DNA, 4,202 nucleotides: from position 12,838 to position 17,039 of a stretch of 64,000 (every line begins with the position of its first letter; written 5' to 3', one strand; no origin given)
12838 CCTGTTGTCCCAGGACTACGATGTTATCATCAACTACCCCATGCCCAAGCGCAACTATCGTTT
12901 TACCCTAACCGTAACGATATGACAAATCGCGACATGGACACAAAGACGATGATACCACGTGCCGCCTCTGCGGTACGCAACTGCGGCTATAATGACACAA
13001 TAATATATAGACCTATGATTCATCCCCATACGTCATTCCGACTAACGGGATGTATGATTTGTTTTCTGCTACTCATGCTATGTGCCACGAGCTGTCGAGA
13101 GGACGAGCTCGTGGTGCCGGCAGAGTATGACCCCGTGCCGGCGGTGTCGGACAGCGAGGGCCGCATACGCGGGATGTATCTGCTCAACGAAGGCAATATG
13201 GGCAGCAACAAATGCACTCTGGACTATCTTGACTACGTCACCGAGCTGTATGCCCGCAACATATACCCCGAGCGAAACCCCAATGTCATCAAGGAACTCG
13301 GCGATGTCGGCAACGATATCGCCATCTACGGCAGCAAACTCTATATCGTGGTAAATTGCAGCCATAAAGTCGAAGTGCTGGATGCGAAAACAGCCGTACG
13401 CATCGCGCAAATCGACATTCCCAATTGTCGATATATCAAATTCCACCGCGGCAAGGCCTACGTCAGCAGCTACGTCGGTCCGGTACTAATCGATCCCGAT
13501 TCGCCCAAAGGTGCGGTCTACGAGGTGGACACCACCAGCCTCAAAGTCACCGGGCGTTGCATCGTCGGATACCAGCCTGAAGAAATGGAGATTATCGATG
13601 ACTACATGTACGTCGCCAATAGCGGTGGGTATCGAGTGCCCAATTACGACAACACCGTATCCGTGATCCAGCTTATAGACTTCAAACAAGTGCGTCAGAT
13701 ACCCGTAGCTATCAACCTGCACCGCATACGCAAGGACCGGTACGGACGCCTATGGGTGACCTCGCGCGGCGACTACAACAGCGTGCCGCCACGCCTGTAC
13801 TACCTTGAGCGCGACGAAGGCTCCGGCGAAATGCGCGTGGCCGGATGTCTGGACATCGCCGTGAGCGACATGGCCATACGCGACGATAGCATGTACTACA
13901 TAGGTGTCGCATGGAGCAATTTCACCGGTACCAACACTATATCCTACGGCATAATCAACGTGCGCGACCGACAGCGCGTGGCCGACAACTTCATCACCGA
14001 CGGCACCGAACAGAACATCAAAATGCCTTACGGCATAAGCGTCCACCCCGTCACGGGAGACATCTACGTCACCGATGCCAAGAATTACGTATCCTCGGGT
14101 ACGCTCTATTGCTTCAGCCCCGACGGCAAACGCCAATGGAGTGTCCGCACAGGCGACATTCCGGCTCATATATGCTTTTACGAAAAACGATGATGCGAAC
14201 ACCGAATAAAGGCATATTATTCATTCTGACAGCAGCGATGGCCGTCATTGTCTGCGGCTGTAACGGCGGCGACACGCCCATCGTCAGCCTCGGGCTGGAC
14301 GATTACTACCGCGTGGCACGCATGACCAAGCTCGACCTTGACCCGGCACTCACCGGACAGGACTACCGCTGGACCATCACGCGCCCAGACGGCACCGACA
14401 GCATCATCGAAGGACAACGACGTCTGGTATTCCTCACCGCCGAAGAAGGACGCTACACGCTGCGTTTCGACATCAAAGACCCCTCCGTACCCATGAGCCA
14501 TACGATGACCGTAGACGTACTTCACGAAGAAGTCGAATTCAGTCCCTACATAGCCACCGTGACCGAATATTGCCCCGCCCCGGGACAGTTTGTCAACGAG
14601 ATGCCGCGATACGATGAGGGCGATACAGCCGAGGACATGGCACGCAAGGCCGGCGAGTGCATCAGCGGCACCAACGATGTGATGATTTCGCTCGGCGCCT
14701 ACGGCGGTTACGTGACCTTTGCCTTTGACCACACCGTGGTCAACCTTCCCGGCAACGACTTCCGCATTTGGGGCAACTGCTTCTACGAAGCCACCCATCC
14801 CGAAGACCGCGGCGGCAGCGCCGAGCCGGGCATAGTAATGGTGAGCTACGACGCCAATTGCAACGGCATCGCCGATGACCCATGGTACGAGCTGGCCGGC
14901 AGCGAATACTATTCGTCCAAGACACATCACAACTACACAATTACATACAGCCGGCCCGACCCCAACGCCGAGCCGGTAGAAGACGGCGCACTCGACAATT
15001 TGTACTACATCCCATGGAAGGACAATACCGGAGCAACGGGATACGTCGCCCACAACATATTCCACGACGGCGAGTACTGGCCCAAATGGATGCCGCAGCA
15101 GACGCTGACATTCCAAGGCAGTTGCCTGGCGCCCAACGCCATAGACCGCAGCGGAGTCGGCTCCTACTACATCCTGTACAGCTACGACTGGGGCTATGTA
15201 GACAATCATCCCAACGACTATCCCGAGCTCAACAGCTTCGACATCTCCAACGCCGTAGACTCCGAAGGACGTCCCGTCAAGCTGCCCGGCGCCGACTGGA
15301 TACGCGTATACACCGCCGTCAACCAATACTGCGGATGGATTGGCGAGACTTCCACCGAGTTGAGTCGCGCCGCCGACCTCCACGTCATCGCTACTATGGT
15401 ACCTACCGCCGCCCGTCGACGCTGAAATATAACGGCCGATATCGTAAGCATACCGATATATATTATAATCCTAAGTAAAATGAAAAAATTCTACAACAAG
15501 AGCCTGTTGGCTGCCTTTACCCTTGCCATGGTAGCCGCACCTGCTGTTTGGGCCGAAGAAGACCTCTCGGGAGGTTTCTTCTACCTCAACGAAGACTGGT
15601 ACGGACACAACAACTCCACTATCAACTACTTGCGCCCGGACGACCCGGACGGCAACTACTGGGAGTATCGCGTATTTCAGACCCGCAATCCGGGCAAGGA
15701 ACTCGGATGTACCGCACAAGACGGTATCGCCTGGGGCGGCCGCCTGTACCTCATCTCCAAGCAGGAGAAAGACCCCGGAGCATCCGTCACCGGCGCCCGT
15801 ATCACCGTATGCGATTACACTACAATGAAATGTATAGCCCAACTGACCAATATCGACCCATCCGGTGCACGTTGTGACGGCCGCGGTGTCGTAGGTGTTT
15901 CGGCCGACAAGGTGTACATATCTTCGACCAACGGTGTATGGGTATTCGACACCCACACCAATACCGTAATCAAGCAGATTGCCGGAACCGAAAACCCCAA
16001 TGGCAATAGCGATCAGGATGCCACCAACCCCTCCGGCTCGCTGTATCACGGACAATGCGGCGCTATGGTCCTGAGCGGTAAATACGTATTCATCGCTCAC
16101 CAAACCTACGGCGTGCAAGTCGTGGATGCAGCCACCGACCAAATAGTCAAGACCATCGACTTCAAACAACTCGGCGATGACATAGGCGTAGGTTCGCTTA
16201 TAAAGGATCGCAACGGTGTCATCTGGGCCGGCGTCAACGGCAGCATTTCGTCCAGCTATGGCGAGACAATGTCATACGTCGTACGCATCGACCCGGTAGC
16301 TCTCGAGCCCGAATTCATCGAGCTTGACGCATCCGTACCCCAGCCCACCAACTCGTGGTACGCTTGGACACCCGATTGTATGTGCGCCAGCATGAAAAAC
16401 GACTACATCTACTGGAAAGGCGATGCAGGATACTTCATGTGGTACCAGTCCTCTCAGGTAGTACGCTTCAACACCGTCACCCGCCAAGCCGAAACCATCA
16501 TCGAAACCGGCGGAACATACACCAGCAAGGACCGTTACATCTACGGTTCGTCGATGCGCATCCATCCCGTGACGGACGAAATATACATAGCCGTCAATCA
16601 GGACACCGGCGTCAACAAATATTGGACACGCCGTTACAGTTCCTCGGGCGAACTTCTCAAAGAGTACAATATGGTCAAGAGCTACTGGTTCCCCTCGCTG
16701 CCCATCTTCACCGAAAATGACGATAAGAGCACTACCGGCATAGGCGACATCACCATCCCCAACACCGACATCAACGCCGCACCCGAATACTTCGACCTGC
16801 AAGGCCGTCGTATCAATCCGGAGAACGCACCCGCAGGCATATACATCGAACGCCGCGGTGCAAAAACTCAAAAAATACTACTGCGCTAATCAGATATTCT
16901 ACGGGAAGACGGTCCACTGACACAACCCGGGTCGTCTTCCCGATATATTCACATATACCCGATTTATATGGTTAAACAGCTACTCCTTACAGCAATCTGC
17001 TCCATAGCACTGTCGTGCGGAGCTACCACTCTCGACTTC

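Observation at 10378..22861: B12-riboswitch-led seven-gene block combining a BtuB-like transporter with four T9SS-sorted proteins: a candidate secreted corrinoid-capture system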

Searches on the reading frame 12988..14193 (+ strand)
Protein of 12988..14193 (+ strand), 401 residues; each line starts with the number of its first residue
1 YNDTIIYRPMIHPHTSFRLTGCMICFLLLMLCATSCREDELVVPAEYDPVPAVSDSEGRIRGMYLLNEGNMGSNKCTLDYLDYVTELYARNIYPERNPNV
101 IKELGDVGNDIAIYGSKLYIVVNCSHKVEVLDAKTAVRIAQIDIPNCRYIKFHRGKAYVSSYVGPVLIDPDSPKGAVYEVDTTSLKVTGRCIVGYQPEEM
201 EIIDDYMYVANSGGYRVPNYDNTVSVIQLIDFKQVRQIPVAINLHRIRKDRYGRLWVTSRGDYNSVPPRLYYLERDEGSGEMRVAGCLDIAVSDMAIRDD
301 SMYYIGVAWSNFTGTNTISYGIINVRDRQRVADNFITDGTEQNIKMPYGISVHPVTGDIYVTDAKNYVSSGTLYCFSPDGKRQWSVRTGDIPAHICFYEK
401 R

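Call 6: search_protein_families(library=pfam, proteins=[window:12988-14193:+], max_evalue=0.01)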
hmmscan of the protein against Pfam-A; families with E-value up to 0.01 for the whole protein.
window:12988-14193:+ (401 aa): 1 family
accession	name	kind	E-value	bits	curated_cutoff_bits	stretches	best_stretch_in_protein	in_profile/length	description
PF16819.11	DUF5074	-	2.7e-18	66.6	27.2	1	62-367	2-314/353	Domain of unknown function (DUF5074)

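Call 7: search_protein_families(library=ncbifam, proteins=[window:12988-14193:+], max_evalue=0.01)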
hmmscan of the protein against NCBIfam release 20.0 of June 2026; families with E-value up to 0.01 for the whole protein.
window:12988-14193:+ (401 aa): 1 family
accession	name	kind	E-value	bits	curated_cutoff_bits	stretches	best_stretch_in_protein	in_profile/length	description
NF052460.1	L-NosZ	equivalog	0.0025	16.4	700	1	117-247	56-179/480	clade III lactonase-type nitrous-oxide reductase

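Call 10: search_solved_structures(query=window:12988-14193:+, max_evalue=1, show_alignments=1)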
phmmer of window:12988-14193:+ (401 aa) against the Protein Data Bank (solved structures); distinct sequences matched with E-value up to 1: 30.
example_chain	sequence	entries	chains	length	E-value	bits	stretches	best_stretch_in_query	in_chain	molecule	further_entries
8blw_B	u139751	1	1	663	5.6e-37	130.9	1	59-388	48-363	YncE family protein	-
8ptf_A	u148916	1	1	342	9.4e-37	130.2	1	62-388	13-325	YncE family protein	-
8ptd_A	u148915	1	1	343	9.5e-37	130.2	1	62-388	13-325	YncE family protein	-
8bmy_A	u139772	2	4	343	4.2e-16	62.2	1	59-397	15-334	Putative surface layer protein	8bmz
8bn0_A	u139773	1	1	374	6.2e-16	61.6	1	59-397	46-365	Putative surface layer protein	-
8bmx_D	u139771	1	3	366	7.4e-16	61.4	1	59-397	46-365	YncE family protein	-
8p97_B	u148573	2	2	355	8.9e-16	61.1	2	62-266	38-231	Putative surface layer protein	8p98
8okv_B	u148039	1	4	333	8.9e-16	61.1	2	62-267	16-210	Putative surface layer protein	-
8puj_A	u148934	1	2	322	9.8e-16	61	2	62-274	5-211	YncE family protein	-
8baz_A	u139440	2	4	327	1e-15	60.9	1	61-397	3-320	Surface layer protein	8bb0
3dsm_A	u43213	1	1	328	1.1e-15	60.8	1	62-397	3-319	uncharacterized protein BACUNI_02894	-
8bai_A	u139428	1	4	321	1.4e-15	60.4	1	62-397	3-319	Surface layer protein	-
6tji_A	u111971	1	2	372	2.4e-14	56.4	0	338-390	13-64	Cake10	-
6tjh_A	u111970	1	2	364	9.9e-14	54.4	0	338-390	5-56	Cake9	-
6tjg_A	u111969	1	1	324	1.9e-12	50.2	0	338-390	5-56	Cake8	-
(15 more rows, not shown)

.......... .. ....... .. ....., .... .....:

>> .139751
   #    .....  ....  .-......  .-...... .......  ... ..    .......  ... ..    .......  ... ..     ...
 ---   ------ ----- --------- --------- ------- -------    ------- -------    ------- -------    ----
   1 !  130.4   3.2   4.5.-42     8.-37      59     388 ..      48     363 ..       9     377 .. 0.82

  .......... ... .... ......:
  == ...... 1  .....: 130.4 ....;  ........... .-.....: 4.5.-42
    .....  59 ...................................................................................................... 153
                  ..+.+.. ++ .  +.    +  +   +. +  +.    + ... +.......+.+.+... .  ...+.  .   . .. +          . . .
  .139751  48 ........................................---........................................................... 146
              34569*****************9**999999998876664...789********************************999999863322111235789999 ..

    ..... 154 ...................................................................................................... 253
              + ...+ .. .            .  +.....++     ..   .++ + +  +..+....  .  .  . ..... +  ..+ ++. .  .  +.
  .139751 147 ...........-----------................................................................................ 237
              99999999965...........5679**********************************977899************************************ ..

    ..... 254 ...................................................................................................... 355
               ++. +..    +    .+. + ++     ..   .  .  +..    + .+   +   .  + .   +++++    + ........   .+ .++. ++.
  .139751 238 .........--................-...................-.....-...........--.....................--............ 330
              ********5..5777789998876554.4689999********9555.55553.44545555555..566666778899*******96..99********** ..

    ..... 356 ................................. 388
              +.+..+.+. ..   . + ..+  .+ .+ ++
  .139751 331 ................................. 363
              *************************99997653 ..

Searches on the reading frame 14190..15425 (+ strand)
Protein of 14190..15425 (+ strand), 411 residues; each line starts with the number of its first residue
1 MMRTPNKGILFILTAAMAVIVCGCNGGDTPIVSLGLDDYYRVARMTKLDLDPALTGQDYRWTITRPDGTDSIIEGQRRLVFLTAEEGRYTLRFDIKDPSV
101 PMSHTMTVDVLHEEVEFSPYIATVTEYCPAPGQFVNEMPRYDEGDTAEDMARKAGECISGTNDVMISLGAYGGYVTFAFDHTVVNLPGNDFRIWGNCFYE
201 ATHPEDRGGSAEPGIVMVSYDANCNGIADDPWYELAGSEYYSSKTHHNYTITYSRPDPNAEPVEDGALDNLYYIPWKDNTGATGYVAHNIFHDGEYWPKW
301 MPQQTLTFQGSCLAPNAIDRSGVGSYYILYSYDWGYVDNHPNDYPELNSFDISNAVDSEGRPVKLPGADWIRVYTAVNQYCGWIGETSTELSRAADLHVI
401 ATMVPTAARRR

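Call 6: search_protein_families(library=pfam, proteins=[window:14190-15425:+], max_evalue=0.01)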
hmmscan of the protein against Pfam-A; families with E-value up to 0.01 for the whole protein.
window:14190-15425:+ (411 aa): 1 family
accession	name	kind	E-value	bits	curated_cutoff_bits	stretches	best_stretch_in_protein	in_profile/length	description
PF09999.14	DUF2240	-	0.0012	18.9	22.3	0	46-126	19-96/144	Uncharacterized protein conserved in archaea (DUF2240)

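Call 7: search_protein_families(library=ncbifam, proteins=[window:14190-15425:+], max_evalue=0.01)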
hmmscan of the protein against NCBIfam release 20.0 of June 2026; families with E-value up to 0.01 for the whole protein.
window:14190-15425:+ (411 aa): 0 families

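Call 18: search_solved_structures(query=window:14190-15425:+, max_evalue=1, show_alignments=1)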
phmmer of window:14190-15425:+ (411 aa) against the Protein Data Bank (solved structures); distinct sequences matched with E-value up to 1: 4.
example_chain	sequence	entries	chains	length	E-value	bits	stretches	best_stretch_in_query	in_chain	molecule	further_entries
8blw_B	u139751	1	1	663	9.5e-61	208.9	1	119-398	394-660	YncE family protein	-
7biz_A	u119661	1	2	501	2.3e-39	138.4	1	124-397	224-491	Cell surface protein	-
1ao8_A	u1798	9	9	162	0.67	11.7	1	20-58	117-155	DIHYDROFOLATE REDUCTASE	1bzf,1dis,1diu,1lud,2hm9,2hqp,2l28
3dfr_A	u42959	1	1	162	0.7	11.6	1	20-58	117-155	DIHYDROFOLATE REDUCTASE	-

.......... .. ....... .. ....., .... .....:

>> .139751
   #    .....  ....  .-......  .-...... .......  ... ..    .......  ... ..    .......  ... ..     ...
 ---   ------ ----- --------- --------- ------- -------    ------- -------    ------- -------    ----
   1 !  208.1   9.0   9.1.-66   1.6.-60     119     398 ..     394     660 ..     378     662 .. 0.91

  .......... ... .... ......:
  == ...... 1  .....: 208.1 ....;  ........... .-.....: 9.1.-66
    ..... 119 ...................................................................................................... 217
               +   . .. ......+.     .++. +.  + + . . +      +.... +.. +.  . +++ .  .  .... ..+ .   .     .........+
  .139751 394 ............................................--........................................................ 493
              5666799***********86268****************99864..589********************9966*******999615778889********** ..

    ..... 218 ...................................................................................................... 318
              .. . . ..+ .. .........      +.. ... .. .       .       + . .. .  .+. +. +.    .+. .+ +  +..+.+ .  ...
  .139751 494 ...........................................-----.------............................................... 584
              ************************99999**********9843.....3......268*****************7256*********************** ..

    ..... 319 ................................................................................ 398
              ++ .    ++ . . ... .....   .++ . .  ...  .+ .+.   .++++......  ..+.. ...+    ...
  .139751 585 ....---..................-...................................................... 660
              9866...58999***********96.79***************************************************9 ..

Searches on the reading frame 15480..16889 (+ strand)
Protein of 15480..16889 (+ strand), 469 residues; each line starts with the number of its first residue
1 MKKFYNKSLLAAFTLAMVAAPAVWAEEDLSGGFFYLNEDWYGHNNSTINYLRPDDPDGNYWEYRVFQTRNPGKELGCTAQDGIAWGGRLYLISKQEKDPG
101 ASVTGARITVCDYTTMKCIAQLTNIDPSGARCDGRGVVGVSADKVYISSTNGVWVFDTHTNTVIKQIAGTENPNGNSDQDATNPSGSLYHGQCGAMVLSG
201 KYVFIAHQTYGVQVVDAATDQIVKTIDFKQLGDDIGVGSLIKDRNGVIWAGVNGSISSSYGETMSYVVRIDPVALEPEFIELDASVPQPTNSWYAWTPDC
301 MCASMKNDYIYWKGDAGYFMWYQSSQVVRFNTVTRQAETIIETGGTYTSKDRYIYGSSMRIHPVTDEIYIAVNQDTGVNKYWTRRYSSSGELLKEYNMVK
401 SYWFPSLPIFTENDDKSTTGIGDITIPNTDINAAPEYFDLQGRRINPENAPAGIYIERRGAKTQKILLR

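Call 6: search_protein_families(library=pfam, proteins=[window:15480-16889:+], max_evalue=0.01)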
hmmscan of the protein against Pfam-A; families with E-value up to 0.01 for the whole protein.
window:15480-16889:+ (469 aa): 1 family
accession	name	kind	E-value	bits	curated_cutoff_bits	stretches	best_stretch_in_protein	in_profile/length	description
PF16819.11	DUF5074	-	6.9e-111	371.1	27.2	1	32-411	2-353/353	Domain of unknown function (DUF5074)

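Call 7: search_protein_families(library=ncbifam, proteins=[window:15480-16889:+], max_evalue=0.01)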
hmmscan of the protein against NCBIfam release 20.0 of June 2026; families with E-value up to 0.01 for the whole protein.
window:15480-16889:+ (469 aa): 1 family
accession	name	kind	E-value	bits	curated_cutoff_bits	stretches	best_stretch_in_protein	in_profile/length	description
TIGR02276.1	beta_rpt_yvtn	repeat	0.0039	17.1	27.85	0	145-175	6-38/42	beta-propeller repeat protein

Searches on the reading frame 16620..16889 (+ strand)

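Call 8: search_protein_families(library=ncbifam, proteins=[window:16620-16889:+], max_evalue=10)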
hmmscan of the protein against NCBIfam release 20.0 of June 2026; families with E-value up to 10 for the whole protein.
window:16620-16889:+ (89 aa): 0 families

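Call 9: search_protein_families(library=pfam, proteins=[window:16620-16889:+], max_evalue=10)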
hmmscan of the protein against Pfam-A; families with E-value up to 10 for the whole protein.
window:16620-16889:+ (89 aa): 1 family
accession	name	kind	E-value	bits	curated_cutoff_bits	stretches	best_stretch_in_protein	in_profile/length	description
PF16819.11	DUF5074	-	6.4e-05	22.6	27.2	1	2-31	323-353/353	Domain of unknown function (DUF5074)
